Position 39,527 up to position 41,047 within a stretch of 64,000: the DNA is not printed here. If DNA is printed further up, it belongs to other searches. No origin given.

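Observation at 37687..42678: Orphan dehydratase-family subunit + ketopantoate-reductase::activase fusion + CoA ligase: a possible self-contained 2-oxoacid-to-enoyl-CoA module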

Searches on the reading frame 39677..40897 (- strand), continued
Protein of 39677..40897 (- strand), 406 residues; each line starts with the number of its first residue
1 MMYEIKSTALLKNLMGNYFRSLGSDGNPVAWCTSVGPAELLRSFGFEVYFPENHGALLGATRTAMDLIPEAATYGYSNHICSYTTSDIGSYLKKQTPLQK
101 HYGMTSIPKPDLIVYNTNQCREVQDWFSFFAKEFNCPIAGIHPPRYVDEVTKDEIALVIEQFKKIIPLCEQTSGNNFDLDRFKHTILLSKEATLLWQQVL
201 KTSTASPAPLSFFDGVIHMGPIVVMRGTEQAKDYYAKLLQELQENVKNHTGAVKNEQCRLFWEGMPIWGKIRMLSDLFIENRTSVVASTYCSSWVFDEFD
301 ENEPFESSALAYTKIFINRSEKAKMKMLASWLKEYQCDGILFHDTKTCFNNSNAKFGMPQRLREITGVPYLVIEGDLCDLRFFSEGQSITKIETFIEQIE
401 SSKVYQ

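Call 43: find_homologous_proteins(query=P0241, max_evalue=1e-10)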
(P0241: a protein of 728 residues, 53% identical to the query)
Query P0241 (728 aa): 4623 proteins with E <= 1e-10 among 8000 candidates; the best 120 are listed.
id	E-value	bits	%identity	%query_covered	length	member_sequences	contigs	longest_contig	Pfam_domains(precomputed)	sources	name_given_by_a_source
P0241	0.0e+0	1666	100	100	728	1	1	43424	PF06050.20,PF02558.23,PF01210.30,PF03721.21,PF08546.18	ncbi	ncbi:MAG: hypothetical protein Kow0090_01790 [Myxococcota bacterium]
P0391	3.4e-178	612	64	55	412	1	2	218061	PF06050.20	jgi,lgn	jgi:benzoyl-CoA reductase/2-hydroxyglutaryl-CoA dehydratase subunit BcrC/BadD/HgdB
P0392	7.3e-178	611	65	55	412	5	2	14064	PF06050.20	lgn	-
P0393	1.9e-177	610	64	55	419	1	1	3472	PF06050.20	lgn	-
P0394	2.1e-177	610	62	55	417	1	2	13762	PF06050.20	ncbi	-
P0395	1.4e-176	607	64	55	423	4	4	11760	PF06050.20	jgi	jgi:benzoyl-CoA reductase/2-hydroxyglutaryl-CoA dehydratase subunit BcrC/BadD/HgdB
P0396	5.3e-176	605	64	55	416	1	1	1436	PF06050.20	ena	-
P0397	7.5e-176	605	63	57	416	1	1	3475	PF06050.20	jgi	jgi:benzoyl-CoA reductase/2-hydroxyglutaryl-CoA dehydratase subunit BcrC/BadD/HgdB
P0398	1.2e-175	604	64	55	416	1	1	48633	PF06050.20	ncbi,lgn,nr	ncbi:MAG: 2-hydroxyacyl-CoA dehydratase [Bacteroidales bacterium]|nr:2-hydroxyacyl-CoA dehydratase [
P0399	1.4e-175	604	64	55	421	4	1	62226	PF06050.20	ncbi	-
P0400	2.7e-175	603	64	55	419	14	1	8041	PF06050.20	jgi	-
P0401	2.9e-175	603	64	55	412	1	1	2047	PF06050.20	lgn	-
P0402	3.6e-175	602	63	55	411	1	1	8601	PF06050.20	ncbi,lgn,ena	-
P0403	3.9e-175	602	63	55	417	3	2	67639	PF06050.20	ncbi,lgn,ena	ncbi:MAG: 2-hydroxyacyl-CoA dehydratase family protein [bacterium]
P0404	6.8e-175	602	64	55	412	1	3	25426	PF06050.20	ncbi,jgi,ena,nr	ncbi:MAG: 2-hydroxyglutaryl-CoA dehydratase [Bacteroidetes bacterium GWA2_30_7]|nr:MAG: 2-hydroxyglu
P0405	1.3e-174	601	63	55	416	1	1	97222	PF06050.20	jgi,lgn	-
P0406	1.4e-174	601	65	55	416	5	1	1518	PF06050.20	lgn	-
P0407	2.2e-174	600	64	55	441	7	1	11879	PF06050.20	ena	-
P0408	3.1e-174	599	63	55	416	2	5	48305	PF06050.20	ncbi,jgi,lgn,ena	-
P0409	4.3e-174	599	64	55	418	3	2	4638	PF06050.20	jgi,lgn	-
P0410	7.2e-174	598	63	55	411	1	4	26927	PF06050.20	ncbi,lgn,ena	-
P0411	8.0e-174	598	64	55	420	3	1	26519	PF06050.20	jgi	jgi:benzoyl-CoA reductase/2-hydroxyglutaryl-CoA dehydratase subunit BcrC/BadD/HgdB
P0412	8.3e-174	598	63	55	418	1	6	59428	PF06050.20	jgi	jgi:benzoyl-CoA reductase/2-hydroxyglutaryl-CoA dehydratase subunit BcrC/BadD/HgdB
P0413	9.0e-174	598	63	55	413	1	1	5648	PF06050.20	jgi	jgi:benzoyl-CoA reductase/2-hydroxyglutaryl-CoA dehydratase subunit BcrC/BadD/HgdB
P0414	9.6e-174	598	64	55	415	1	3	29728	PF06050.20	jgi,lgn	-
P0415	1.0e-173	598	63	55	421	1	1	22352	PF06050.20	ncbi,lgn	-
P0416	1.4e-173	597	63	55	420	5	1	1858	PF06050.20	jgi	jgi:benzoyl-CoA reductase/2-hydroxyglutaryl-CoA dehydratase subunit BcrC/BadD/HgdB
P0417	1.8e-173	597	63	55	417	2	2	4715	PF06050.20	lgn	-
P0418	2.1e-173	597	61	56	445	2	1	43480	PF06050.20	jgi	-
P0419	2.8e-173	596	63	55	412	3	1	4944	PF06050.20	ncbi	-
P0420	3.0e-173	596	62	57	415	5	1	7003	PF06050.20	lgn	-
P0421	3.0e-173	596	63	55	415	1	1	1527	PF06050.20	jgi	jgi:benzoyl-CoA reductase/2-hydroxyglutaryl-CoA dehydratase subunit BcrC/BadD/HgdB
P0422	3.0e-173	596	63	55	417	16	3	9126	PF06050.20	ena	-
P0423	3.0e-173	596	63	55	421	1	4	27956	PF06050.20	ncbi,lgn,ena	-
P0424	3.2e-173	596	62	55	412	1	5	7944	PF06050.20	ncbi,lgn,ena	-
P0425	3.2e-173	596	63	55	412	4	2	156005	PF06050.20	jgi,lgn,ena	jgi:benzoyl-CoA reductase/2-hydroxyglutaryl-CoA dehydratase subunit BcrC/BadD/HgdB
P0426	3.7e-173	596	63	55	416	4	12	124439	PF06050.20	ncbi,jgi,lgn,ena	ncbi:MAG: 2-hydroxyacyl-CoA dehydratase family protein [Bacteroidota bacterium]|jgi:benzoyl-CoA redu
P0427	4.5e-173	596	63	55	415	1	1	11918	PF06050.20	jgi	-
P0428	5.2e-173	595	62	56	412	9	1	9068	PF06050.20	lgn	-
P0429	6.1e-173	595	64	55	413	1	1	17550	PF06050.20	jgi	jgi:benzoyl-CoA reductase/2-hydroxyglutaryl-CoA dehydratase subunit BcrC/BadD/HgdB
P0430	6.5e-173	595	62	55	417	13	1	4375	PF06050.20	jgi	jgi:benzoyl-CoA reductase/2-hydroxyglutaryl-CoA dehydratase subunit BcrC/BadD/HgdB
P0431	7.2e-173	595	63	55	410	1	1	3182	PF06050.20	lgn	-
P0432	8.8e-173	595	62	57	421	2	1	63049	PF06050.20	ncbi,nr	ncbi:MAG: 2-hydroxyacyl-CoA dehydratase family protein [Bacteroidetes bacterium]|nr:2-hydroxyacyl-Co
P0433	9.3e-173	595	63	55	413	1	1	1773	PF06050.20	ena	-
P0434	9.3e-173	594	63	55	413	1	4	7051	PF06050.20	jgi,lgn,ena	-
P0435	1.0e-172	594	63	55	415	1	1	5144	PF06050.20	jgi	jgi:benzoyl-CoA reductase/2-hydroxyglutaryl-CoA dehydratase subunit BcrC/BadD/HgdB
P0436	1.1e-172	594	64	55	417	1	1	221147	PF06050.20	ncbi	-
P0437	1.6e-172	594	64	55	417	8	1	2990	PF06050.20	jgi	-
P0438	1.6e-172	594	64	55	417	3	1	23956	PF06050.20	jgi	jgi:benzoyl-CoA reductase/2-hydroxyglutaryl-CoA dehydratase subunit BcrC/BadD/HgdB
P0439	2.1e-172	593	62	55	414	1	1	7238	PF06050.20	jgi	jgi:benzoyl-CoA reductase/2-hydroxyglutaryl-CoA dehydratase subunit BcrC/BadD/HgdB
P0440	2.4e-172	593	63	55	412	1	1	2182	PF06050.20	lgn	-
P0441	2.7e-172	593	62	55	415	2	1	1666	PF06050.20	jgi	-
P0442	3.4e-172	593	62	55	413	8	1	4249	PF06050.20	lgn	-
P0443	3.7e-172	593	62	55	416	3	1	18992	PF06050.20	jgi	-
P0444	3.9e-172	592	62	55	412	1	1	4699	PF06050.20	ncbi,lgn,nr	ncbi:MAG: 2-hydroxyacyl-CoA dehydratase [Bacteroidia bacterium]|nr:2-hydroxyacyl-CoA dehydratase [Ba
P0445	4.1e-172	592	64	55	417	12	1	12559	PF06050.20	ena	-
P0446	4.4e-172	592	62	55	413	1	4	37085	PF06050.20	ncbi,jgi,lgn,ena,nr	ncbi:MAG: 2-hydroxyglutaryl-CoA dehydratase [Bacteroidetes bacterium GWA2_32_17]|nr:MAG: 2-hydroxygl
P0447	4.6e-172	592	63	55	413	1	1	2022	PF06050.20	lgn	-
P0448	5.1e-172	592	63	55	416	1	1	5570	PF06050.20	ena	-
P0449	5.6e-172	592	63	55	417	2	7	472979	PF06050.20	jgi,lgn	-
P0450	6.1e-172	592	63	55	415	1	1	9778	PF06050.20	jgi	-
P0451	6.1e-172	592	64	55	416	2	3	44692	PF06050.20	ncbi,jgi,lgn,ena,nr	ncbi:MAG: 2-hydroxyacyl-CoA dehydratase family protein [Bacteroidales bacterium]|jgi:benzoyl-CoA red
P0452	6.2e-172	592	63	55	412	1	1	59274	PF06050.20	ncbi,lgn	-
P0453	7.2e-172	592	63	55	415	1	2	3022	PF06050.20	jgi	jgi:benzoyl-CoA reductase/2-hydroxyglutaryl-CoA dehydratase subunit BcrC/BadD/HgdB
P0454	7.2e-172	592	63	55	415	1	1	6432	PF06050.20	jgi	jgi:benzoyl-CoA reductase/2-hydroxyglutaryl-CoA dehydratase subunit BcrC/BadD/HgdB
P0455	8.2e-172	591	63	55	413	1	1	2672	PF06050.20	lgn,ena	-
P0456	1.1e-171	591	60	56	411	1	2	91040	PF06050.20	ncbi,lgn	ncbi:MAG: 2-hydroxyacyl-CoA dehydratase family protein [Bacteroidota bacterium]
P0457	1.2e-171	591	63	55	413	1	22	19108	PF06050.20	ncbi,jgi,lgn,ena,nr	ncbi:MAG: 2-hydroxyacyl-CoA dehydratase [Bacteroidetes bacterium CG_4_10_14_3_um_filter_31_20]|nr:MA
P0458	1.6e-171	590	63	55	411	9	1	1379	PF06050.20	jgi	-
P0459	2.3e-171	590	63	55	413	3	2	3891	PF06050.20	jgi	-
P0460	2.4e-171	590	62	55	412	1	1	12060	PF06050.20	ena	-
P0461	2.5e-171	590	63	55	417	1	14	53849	PF06050.20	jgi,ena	jgi:benzoyl-CoA reductase/2-hydroxyglutaryl-CoA dehydratase subunit BcrC/BadD/HgdB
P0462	2.9e-171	590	63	55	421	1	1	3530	PF06050.20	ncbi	ncbi:MAG: 2-hydroxyacyl-CoA dehydratase family protein [bacterium]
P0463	3.6e-171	589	63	55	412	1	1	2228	PF06050.20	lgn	-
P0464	3.6e-171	589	61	57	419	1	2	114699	PF06050.20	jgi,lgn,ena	-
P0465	4.2e-171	589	62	55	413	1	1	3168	PF06050.20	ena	-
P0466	4.3e-171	589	62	55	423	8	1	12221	PF06050.20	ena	-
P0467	4.3e-171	589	62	55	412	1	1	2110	PF06050.20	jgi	jgi:benzoyl-CoA reductase/2-hydroxyglutaryl-CoA dehydratase subunit BcrC/BadD/HgdB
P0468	5.4e-171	589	63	55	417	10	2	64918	PF06050.20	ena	-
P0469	5.5e-171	589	62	56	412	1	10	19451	PF06050.20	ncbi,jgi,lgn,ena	jgi:benzoyl-CoA reductase/2-hydroxyglutaryl-CoA dehydratase subunit BcrC/BadD/HgdB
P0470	6.8e-171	588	60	55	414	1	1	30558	PF06050.20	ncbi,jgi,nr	ncbi:MAG: 2-hydroxyacyl-CoA dehydratase [Chlorobi bacterium]|nr:2-hydroxyacyl-CoA dehydratase [Chlor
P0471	1.5e-170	587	62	55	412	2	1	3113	PF06050.20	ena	-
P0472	1.8e-170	587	63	55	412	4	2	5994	PF06050.20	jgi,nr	nr:2-hydroxyacyl-CoA dehydratase [Bacteroidota bacterium]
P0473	1.9e-170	587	62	55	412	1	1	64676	PF06050.20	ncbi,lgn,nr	ncbi:MAG: 2-hydroxyacyl-CoA dehydratase [Bacteroidia bacterium]|nr:2-hydroxyacyl-CoA dehydratase [Ba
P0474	2.0e-170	587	63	55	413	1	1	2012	PF06050.20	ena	-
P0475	2.0e-170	587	61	55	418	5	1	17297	PF06050.20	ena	-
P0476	2.1e-170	587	62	55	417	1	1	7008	PF06050.20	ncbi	ncbi:MAG: 2-hydroxyacyl-CoA dehydratase family protein [Bacteroidota bacterium]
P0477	2.1e-170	587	60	56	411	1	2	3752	PF06050.20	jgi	jgi:benzoyl-CoA reductase/2-hydroxyglutaryl-CoA dehydratase subunit BcrC/BadD/HgdB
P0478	2.4e-170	587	61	55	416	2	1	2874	PF06050.20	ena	-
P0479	2.8e-170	586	59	56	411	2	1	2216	PF06050.20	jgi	-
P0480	2.9e-170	586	60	55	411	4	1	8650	PF06050.20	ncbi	-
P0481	3.2e-170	586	63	55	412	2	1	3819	PF06050.20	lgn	-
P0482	3.4e-170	586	62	55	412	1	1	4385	PF06050.20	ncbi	-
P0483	3.6e-170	586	62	55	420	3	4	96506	PF06050.20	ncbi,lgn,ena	ncbi:MAG: 2-hydroxyacyl-CoA dehydratase family protein [Bacteroidota bacterium]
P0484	4.0e-170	586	62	55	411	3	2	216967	PF06050.20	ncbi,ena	ncbi:MAG: 2-hydroxyacyl-CoA dehydratase family protein [Bacteroidota bacterium]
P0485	4.0e-170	586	63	55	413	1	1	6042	PF06050.20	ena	-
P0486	5.6e-170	585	62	55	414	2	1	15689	PF06050.20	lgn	-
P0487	5.9e-170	585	61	55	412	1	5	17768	PF06050.20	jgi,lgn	-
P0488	7.3e-170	585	61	56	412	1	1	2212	PF06050.20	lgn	-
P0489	8.1e-170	585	61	55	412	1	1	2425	PF06050.20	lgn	-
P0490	1.1e-169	584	63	55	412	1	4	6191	PF06050.20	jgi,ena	-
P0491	1.4e-169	584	61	55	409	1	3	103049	PF06050.20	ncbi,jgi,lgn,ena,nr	ncbi:MAG: 2-hydroxyglutaryl-CoA dehydratase [Ignavibacteria bacterium GWF2_33_9]|nr:MAG: 2-hydroxygl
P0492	1.7e-169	584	62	55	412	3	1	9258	PF06050.20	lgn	-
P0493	1.8e-169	584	59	56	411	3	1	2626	PF06050.20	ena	-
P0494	2.8e-169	583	63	55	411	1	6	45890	PF06050.20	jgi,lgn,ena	-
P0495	3.0e-169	583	61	56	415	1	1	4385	PF06050.20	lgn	-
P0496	3.3e-169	583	61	56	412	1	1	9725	PF06050.20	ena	-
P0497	3.3e-169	583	62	55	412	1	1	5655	PF06050.20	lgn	-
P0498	3.4e-169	583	61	55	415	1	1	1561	PF06050.20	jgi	jgi:benzoyl-CoA reductase/2-hydroxyglutaryl-CoA dehydratase subunit BcrC/BadD/HgdB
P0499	3.5e-169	583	61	55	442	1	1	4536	PF06050.20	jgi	jgi:benzoyl-CoA reductase/2-hydroxyglutaryl-CoA dehydratase subunit BcrC/BadD/HgdB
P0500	3.9e-169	583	58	59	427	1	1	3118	PF06050.20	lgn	-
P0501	4.0e-169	583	60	56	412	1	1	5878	PF06050.20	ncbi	ncbi:MAG: 2-hydroxyacyl-CoA dehydratase family protein [Bacteroidota bacterium]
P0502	5.1e-169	582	61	55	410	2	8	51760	PF06050.20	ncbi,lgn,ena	-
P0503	5.4e-169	582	62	55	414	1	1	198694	PF06050.20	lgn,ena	-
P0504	5.8e-169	582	61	55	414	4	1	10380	PF06050.20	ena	-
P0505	5.9e-169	582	62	55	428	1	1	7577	PF06050.20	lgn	-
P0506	1.1e-168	581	62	55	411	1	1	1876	PF06050.20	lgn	-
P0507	1.3e-168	581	62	55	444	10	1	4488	PF06050.20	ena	-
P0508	1.5e-168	581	62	55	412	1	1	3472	PF06050.20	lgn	-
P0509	3.5e-168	579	58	56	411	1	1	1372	PF06050.20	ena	-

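Call 44: find_encoding_contigs(protein=P0241, flank=10000, max_places=1)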
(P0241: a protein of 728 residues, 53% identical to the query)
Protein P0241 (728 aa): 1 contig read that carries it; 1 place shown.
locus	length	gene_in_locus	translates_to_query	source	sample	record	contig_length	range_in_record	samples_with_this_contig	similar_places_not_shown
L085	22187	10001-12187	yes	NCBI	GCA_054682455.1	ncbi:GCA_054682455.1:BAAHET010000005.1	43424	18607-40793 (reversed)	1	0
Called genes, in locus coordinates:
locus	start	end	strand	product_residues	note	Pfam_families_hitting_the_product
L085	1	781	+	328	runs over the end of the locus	PF00933:Glyco_hydro_3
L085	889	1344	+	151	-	PF02082:Rrf2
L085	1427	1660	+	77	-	PF09834:DUF2061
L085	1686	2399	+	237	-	PF01507:PAPS_reduct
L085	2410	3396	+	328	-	PF00291:PALP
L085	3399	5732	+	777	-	PF03460:NIR_SIR_ferr, PF01077:NIR_SIR, PF03460:NIR_SIR_ferr, PF01206:TusA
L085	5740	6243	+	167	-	PF13241:NAD_binding_7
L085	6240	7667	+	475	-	PF00590:TP_methylase, PF02602:HEM4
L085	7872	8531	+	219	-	PF07238:PilZ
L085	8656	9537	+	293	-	PF17827:PrmC_N, PF05971:Methyltransf_10 (weak), PF05175:MTS, PF06325:PrmA (weak), PF08241:Methyltransf_11, PF08242:Methyltransf_12, PF13649:Methyltransf_25, PF13847:Methyltransf_31, +1 more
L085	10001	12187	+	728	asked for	PF01210:NAD_Gly3P_dh_N (faint), PF02558:ApbA, PF03721:UDPG_MGDP_dh_N, PF08546:ApbA_C, PF06050:HGD-D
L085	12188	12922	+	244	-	PF01869:BcrAD_BadFG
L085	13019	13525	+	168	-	PF00111:Fer2, PF01799:Fer2_2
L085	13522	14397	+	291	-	PF00941:FAD_binding_5, PF03450:CO_deh_flav_C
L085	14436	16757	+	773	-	PF01315:Ald_Xan_dh_C, PF02738:MoCoBD_1, PF20256:MoCoBD_2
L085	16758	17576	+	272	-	PF02625:XdhC_CoxI, PF13478:XdhC_C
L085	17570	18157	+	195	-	PF01128:IspD, PF12804:NTP_transf_3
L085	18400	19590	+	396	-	PF00162:PGK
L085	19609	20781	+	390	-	PF07884:VKOR, PF13462:Thioredoxin_4, PF01323:DSBA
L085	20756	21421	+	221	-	PF00075:RNase_H, PF13456:RVT_3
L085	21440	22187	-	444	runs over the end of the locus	PF01656:CbiA (faint), PF02881:SRP54_N, PF06414:Zeta_toxin (weak), PF00448:SRP54, PF02978:SRP_SPB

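Call 45: find_encoding_contigs(protein=P0398, flank=10000, max_places=1)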
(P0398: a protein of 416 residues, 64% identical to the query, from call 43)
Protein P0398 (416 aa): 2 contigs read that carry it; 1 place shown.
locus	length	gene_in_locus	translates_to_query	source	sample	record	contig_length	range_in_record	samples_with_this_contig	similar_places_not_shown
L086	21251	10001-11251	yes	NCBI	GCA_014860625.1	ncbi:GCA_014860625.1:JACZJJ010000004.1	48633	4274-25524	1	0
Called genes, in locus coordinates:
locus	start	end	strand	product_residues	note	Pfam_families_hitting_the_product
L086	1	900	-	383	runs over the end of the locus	PF25160:LdpA_Fe-S-bd (faint), PF12838:Fer4_7 (weak), PF13183:Fer4_8, PF13187:Fer4_9, PF13237:Fer4_10 (weak), PF13534:Fer4_17 (weak), PF02754:CCG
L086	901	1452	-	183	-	PF13237:Fer4_10 (faint)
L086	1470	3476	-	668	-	PF02730:AFOR_N, PF01314:AFOR_C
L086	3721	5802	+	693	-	PF02629:CoA_binding, PF13380:CoA_binding_2, PF13607:Succ_CoA_lig, PF19045:Ligase_CoA_2 (weak), PF13549:ATP-grasp_5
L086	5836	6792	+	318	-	PF02558:ApbA, PF02737:3HCDH_N (weak), PF03446:NAD_binding_2 (weak), PF03807:F420_oxidored (weak), PF08546:ApbA_C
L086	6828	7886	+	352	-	PF08240:ADH_N, PF00107:ADH_zinc_N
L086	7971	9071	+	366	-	PF00378:ECH_1, PF16113:ECH_2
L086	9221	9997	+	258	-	PF00378:ECH_1, PF16113:ECH_2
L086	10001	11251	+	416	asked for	PF06050:HGD-D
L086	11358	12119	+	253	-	PF01869:BcrAD_BadFG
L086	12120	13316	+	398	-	PF00108:Thiolase_N, PF02803:Thiolase_C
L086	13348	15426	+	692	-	-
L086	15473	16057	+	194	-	PF12804:NTP_transf_3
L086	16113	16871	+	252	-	PF02625:XdhC_CoxI, PF13478:XdhC_C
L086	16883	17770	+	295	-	PF00941:FAD_binding_5, PF03450:CO_deh_flav_C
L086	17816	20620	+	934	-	PF00111:Fer2, PF01799:Fer2_2, PF01315:Ald_Xan_dh_C, PF02738:MoCoBD_1, PF20256:MoCoBD_2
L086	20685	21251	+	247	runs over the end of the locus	PF00106:adh_short, PF08659:KR, PF13561:adh_short_C2, PF23441:SDR (weak)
